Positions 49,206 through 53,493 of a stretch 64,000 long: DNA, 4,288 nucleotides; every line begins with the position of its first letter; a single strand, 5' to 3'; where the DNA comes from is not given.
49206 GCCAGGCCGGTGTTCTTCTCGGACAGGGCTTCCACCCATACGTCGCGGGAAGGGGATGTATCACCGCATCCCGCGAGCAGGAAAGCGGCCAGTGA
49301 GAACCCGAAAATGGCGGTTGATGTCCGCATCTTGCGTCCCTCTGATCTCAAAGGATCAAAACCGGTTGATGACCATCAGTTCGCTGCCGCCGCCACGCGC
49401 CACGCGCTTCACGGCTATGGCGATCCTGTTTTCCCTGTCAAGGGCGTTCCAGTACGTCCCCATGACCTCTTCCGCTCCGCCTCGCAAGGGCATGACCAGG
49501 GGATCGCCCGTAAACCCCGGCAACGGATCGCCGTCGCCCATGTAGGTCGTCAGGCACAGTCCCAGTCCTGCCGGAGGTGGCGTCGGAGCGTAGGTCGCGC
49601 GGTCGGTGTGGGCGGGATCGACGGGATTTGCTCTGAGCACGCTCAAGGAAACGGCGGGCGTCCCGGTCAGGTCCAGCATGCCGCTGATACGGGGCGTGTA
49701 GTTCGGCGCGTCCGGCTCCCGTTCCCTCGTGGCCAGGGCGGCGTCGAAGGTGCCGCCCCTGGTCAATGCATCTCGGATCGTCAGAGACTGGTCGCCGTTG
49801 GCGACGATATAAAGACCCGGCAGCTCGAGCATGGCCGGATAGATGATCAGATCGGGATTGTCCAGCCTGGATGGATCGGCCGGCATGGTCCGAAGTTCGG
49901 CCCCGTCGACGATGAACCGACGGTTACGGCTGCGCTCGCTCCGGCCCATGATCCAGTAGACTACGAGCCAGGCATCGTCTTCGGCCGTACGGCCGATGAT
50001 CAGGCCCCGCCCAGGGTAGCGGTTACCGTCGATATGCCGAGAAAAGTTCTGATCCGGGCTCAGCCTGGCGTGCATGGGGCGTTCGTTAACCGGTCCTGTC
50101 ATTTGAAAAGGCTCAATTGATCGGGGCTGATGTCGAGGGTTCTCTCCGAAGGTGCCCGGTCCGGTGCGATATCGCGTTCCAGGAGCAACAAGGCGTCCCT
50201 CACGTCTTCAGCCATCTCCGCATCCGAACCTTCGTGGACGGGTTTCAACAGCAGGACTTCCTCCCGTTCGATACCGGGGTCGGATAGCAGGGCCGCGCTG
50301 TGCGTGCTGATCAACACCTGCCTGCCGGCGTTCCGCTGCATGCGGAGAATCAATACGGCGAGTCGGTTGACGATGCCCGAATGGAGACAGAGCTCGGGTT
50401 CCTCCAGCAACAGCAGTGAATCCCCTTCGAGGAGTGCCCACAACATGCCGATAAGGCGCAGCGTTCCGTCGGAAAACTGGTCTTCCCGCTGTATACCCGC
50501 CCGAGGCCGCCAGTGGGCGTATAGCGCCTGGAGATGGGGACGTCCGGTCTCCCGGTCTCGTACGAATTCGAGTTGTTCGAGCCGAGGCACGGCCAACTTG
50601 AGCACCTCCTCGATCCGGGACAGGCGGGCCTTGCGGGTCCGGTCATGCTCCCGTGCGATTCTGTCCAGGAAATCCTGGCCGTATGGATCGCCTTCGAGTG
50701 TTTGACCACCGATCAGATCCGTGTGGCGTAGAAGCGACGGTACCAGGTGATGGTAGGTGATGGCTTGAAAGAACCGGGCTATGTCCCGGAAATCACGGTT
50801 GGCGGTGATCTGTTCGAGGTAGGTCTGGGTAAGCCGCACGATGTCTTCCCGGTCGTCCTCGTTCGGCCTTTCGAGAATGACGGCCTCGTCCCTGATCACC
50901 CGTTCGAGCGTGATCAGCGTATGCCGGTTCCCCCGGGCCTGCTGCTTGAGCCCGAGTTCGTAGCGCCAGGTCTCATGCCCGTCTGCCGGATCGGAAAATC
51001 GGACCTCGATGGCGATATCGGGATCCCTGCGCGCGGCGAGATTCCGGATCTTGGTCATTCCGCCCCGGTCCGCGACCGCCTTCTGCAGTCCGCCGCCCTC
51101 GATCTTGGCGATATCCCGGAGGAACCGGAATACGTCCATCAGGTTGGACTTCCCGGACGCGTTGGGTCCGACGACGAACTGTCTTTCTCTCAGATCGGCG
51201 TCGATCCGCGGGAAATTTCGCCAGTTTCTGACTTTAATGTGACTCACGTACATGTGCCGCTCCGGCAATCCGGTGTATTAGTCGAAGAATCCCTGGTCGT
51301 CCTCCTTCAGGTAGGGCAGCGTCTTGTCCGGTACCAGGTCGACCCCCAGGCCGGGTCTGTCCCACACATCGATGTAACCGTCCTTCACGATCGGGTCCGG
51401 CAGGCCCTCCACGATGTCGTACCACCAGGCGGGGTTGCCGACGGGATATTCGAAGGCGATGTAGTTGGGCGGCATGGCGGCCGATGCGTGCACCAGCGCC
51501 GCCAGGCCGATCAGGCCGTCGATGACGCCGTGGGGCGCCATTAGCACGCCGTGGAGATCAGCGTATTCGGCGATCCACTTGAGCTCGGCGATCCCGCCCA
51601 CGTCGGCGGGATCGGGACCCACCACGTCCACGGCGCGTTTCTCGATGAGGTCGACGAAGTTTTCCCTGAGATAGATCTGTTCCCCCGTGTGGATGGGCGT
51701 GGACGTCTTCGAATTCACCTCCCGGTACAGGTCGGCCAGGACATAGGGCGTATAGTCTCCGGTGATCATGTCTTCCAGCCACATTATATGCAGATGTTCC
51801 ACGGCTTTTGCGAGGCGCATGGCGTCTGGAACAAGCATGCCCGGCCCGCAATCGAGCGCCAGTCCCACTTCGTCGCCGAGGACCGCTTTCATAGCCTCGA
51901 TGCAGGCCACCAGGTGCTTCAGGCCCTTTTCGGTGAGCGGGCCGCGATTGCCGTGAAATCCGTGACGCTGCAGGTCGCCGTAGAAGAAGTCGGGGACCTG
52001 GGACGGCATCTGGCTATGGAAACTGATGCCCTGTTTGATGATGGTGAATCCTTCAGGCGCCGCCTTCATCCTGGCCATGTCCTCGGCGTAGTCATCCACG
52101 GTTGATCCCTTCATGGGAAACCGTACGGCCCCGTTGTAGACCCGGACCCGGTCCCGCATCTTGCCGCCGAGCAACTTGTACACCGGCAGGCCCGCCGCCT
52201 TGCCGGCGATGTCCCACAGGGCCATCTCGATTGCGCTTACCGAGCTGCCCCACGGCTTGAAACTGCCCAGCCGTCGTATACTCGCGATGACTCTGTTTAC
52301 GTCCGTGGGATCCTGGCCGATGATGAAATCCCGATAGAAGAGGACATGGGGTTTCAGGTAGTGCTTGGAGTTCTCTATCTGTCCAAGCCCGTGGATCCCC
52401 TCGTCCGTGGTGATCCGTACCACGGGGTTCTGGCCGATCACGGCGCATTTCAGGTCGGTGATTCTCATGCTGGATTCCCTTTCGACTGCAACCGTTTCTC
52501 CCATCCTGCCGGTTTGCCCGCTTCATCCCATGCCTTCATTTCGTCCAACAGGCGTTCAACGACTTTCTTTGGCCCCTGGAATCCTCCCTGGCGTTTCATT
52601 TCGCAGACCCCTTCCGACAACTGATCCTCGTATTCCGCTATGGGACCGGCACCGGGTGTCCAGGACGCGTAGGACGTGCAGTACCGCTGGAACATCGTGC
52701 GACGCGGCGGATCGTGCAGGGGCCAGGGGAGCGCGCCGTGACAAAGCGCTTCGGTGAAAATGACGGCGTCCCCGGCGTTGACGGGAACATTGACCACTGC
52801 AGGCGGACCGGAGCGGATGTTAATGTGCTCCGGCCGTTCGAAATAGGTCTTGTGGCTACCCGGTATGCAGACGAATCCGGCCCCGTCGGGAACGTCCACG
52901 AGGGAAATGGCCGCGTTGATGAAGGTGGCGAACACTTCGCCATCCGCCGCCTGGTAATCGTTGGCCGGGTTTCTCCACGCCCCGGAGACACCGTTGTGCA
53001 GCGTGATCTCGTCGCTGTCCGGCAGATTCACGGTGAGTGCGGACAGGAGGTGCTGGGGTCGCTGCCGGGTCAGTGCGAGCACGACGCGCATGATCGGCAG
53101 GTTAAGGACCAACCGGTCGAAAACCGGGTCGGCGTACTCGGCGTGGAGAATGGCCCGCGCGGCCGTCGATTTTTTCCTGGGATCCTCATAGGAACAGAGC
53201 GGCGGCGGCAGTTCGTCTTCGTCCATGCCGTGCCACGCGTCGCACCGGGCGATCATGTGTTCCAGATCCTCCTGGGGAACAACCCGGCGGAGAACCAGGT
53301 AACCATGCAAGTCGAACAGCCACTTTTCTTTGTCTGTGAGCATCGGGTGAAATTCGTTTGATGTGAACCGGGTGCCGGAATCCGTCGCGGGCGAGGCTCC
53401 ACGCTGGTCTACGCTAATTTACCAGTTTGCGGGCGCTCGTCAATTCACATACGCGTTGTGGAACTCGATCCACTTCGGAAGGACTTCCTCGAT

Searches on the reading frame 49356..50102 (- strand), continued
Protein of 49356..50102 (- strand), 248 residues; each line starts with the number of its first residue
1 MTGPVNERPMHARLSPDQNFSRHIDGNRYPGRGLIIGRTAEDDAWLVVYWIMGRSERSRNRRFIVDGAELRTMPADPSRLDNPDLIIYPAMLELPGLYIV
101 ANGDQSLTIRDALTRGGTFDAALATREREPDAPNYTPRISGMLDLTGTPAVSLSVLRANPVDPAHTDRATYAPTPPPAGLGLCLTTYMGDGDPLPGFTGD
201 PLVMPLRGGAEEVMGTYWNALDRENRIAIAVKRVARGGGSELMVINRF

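Call 29: search_solved_structures(query=A1, max_evalue=10, show_alignments=2)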
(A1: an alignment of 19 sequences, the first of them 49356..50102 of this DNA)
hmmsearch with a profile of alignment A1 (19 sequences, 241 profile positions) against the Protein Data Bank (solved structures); distinct sequences matched with E-value up to 10: 6.
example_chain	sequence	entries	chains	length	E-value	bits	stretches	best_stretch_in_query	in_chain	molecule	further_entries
2ntk_A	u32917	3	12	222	9e-05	25.1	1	18-139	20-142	IMP cyclohydrolase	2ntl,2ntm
1kuu_A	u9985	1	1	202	0.00017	24.2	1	20-140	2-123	conserved protein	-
9bh6_A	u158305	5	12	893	0.5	12.8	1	167-210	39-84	DNA polymerase theta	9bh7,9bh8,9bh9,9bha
8w0a_C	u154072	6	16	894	0.5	12.8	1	167-210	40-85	DNA polymerase theta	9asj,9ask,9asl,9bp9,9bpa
5a9j_A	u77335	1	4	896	0.5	12.8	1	167-210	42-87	DNA POLYMERASE THETA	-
9osw_A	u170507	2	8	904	0.51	12.8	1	167-210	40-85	DNA polymerase theta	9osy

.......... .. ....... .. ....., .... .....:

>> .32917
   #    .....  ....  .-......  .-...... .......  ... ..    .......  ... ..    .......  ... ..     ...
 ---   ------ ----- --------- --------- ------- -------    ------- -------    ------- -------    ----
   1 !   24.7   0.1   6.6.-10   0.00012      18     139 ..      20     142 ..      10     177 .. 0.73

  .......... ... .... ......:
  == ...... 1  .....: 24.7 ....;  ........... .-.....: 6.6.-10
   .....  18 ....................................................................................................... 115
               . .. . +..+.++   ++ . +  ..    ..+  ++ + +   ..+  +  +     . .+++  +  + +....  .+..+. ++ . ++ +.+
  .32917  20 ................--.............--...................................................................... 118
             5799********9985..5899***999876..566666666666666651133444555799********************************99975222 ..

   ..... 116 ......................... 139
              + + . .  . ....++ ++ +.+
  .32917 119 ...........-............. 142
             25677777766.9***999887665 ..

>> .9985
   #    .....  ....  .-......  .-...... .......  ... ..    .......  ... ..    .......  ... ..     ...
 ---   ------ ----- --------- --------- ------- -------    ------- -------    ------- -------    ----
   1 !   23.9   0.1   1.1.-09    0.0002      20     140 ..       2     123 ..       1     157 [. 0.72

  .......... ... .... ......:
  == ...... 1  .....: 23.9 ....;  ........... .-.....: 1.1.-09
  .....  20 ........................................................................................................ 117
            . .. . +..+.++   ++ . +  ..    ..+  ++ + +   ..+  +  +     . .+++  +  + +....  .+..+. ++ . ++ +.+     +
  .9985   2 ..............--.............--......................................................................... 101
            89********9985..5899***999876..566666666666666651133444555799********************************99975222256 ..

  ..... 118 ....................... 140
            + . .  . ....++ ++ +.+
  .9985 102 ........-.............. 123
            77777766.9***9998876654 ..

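Call 30: find_related_loci(query=A1, collection=genome_contigs, flank=6000)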
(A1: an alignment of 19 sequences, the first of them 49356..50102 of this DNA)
Query A1 (248 aa) in genome_contigs; peptide patterns used: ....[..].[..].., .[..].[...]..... (x = any residue, [..] = any of these).
228 stretches matched a pattern; 200 encode a relative of the query (tblastn E <= 1e-3); the best 80 are kept; 80 distinct loci.
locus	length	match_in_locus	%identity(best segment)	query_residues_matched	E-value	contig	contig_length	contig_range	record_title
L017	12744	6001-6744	96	1-248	8e-158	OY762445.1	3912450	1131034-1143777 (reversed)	MAG: bacterium isolate 4d88f91b-64ba-49ef-9c7d-4906d56127d1 genome assembly, chromosome: 1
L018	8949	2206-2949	93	1-248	7e-152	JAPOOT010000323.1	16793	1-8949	MAG: Gemmatimonadetes bacterium isolate APA_bin_41 c_000000040308, whole genome shotgun sequence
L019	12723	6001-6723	80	9-248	3e-125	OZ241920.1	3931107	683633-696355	MAG: bacterium isolate c159a2c7-7ae9-43f8-b1c6-a8821b09048b genome assembly, chromosome: 1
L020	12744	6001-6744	74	1-248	7e-124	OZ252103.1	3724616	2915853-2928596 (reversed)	MAG: bacterium isolate 8b9b2d7a-c40d-4f90-8ad6-3455a0001c0c genome assembly, chromosome: 1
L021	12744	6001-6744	73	1-248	2e-122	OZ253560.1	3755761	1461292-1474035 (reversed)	MAG: bacterium isolate 97c2cdc3-07c5-4390-9168-6b920e0bec44 genome assembly, chromosome: 1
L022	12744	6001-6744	76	1-248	3e-122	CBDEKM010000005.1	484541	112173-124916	MAG: bacterium isolate fecf1fe2-d5d3-4dbd-a99f-11e0e87e1ef0 genome assembly, contig: contig_5, whole genome shotgun sequ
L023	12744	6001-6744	73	1-248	7e-122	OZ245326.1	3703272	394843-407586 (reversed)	MAG: bacterium isolate 5c86cc85-80a8-49d9-b8ce-0f4659ada66a genome assembly, chromosome: 1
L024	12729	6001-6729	75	6-248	2e-120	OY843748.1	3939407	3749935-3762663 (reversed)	MAG: bacterium isolate 9408d56b-0626-48ff-8cc4-40385ffb9045 genome assembly, chromosome: 1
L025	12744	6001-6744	75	1-248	7e-120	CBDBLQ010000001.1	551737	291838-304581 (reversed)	MAG: bacterium isolate 7e3eab2d-bf14-4947-a8f9-fc6ddb354d52 genome assembly, contig: contig_1, whole genome shotgun sequ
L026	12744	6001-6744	74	1-248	1e-119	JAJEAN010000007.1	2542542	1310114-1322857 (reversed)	MAG: Candidatus Latescibacterota bacterium isolate jk18x7bins.54 k141_2599900, whole genome shotgun sequence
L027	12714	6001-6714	75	11-248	3e-119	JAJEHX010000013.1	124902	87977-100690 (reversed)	MAG: Candidatus Latescibacterota bacterium isolate p16x63bins.21 k141_407005, whole genome shotgun sequence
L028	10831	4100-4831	76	5-248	1e-118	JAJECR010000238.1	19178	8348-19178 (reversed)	MAG: Candidatus Latescibacterota bacterium isolate jk18xAbins.29 k141_662366, whole genome shotgun sequence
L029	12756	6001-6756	73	1-248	2e-118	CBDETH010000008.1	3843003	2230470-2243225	MAG: bacterium isolate a37c322d-fd18-4de0-acdf-9ec38001f2fc genome assembly, contig: contig_8, whole genome shotgun sequ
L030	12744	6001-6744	75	1-248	5e-117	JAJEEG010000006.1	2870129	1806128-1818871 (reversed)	MAG: Candidatus Latescibacterota bacterium isolate p16x34bins.14 k141_287726, whole genome shotgun sequence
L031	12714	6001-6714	75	11-248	3e-116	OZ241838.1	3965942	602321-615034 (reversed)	MAG: bacterium isolate 834f4656-8c40-439b-be50-31c876aeaf38 genome assembly, chromosome: 1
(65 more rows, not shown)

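Call 41: predict_structure(alignment_id=A2)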
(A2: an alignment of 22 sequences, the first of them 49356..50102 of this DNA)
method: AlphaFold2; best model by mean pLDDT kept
length: 248 residues; sequences in the alignment: 22
mean_pLDDT: 86.6   pTM: 0.87
mean pLDDT of the five models: 86.6, 86.3, 86.1, 85.6, 85.4
residues with pLDDT >= 90: 154; 70-90: 68; 50-70: 13; < 50: 13
segments of 3 or more residues with pLDDT < 50: 1-11
pLDDT, mean of each block of 10 residues (from residue 1): 38 82 92 96 96 85 92 90 83 95 87 93 69 69 96 85 76 96 92 84 96 97 92 92 94
secondary structure, 60 per line:
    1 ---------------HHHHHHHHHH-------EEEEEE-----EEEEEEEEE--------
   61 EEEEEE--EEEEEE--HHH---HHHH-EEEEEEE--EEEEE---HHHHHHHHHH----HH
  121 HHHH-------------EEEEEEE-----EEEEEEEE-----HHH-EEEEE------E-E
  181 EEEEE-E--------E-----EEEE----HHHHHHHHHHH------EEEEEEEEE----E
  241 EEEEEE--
elements in order: H16-25 E33-38 E44-52 E61-66 E69-74 H83-86 E88-94 E97-101 H105-114 H119-124 E138-144 E150-157 E167-171 E180-185 E202-205 H210-220 E227-235 E240-246

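Call 45: fold_search(model_id=the predicted structure, library=pdb)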
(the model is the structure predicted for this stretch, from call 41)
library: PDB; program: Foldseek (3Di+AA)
matches with E <= 10: 443; with E <= 0.001: 3
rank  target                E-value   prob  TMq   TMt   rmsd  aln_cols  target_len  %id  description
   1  2ntm_D                7.3e-12  1.00  0.60  0.71   4.2       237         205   20  Crystal structure of PurO from Methanothermobacter thermoautotrophicus (released 2007-04-24)
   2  2ntk_A                2.4e-11  1.00  0.65  0.76   3.5       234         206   19  Crystal structure of PurO/IMP from Methanothermobacter thermoautotrophicus (released 2007-04-24)
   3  1kuu                  8.7e-11  1.00  0.61  0.73   3.9       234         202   20  CRYSTAL STRUCTURE OF METHANOBACTERIUM THERMOAUTOTROPHICUM CONSERVED PROTEIN MTH1020 REVEALS AN NTN-HYDROLASE FOLD (released 2002-05-29)
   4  8w2f_J                5.4e-03  0.97  0.39  0.45   7.3       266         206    9  Plasmodium falciparum 20S proteasome bound to an inhibitor (released 2024-07-31)
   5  9e8g_K                8.4e-03  0.91  0.35  0.37  11.3       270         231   12  Nub1/Fat10-processing human 26S proteasome bound to Txnl1 with Rpt5 at top of spiral staircase (released 2024-12-04)
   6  3gvz_A                2.4e-02  0.54  0.30  0.30  13.4       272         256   12  Crystal structure of the protein CV2077 from Chromobacterium violaceum. Northeast Structural Genomics Consortium Targe (released 2009-04-14)
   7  6dxw_A                2.5e-02  0.87  0.38  0.31   9.5       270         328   10  Human N-acylethanolamine-hydrolyzing acid amidase (NAAA) precursor (C126A) (released 2018-09-26)
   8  9d4c_E                3.0e-02  0.60  0.31  0.32  12.8       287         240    9  Proteasome core particle assembly intermediate Blm10:alpha-ring purified from Saccharomyces cerevisiae. (released 2025-08-20)
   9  8cvt_K                3.3e-02  0.38  0.21  0.22   9.4       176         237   13  Human 19S-20S proteasome, state SD2 (released 2022-11-02)
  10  6rgq_F                3.5e-02  0.72  0.34  0.36   8.2       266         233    7  Human 20S Proteasome (released 2019-09-04)
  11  5loy_A                3.7e-02  0.57  0.32  0.34  10.7       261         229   11  Helical Assembly of a Designed Anbu Protein (released 2017-06-07)
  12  5ln3_C                5.8e-02  0.60  0.34  0.33  12.2       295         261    8  The human 26S Proteasome at 6.8 Ang. (released 2017-03-22)
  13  5lox_1                6.1e-02  0.57  0.35  0.36   7.7       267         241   12  Helical Assembly of the Anbu Complex from Pseudomonas aeruginosa (released 2017-06-07)
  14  5cag                  6.1e-02  0.06  0.13  0.12  19.9       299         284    8  Crystal structure of a putative adhesin (BACOVA_02677) from Bacteroides ovatus ATCC 8483 at 3.00 A resolution (PSI Commu (released 2015-10-14)
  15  7lxu_H                9.5e-02  0.28  0.28  0.30  16.0       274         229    6  Structure of Plasmodium falciparum 20S proteasome with bound MPI-5 (released 2021-09-22)
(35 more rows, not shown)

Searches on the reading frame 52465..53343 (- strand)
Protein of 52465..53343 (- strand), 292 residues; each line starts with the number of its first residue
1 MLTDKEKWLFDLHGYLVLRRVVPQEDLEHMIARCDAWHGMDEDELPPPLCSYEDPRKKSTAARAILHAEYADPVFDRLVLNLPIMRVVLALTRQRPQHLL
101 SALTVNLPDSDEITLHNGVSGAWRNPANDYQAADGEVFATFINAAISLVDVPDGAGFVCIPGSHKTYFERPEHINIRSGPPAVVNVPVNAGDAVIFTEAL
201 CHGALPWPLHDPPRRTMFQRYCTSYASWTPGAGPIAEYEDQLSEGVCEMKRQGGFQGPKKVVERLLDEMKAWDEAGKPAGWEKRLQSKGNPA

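Call 3: search_protein_families(library=pfam, proteins=[window:52465-53343:-], max_evalue=0.01)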
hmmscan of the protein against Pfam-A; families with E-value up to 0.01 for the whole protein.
window:52465-53343:- (292 aa): 1 family
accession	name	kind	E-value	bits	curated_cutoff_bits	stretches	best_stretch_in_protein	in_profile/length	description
PF05721.19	PhyH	-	1.2e-11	45.7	22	1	10-205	1-203/213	Phytanoyl-CoA dioxygenase (PhyH)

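Call 4: search_protein_families(library=ncbifam, proteins=[window:52465-53343:-], max_evalue=0.01)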
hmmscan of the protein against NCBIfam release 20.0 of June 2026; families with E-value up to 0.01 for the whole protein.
window:52465-53343:- (292 aa): 0 families
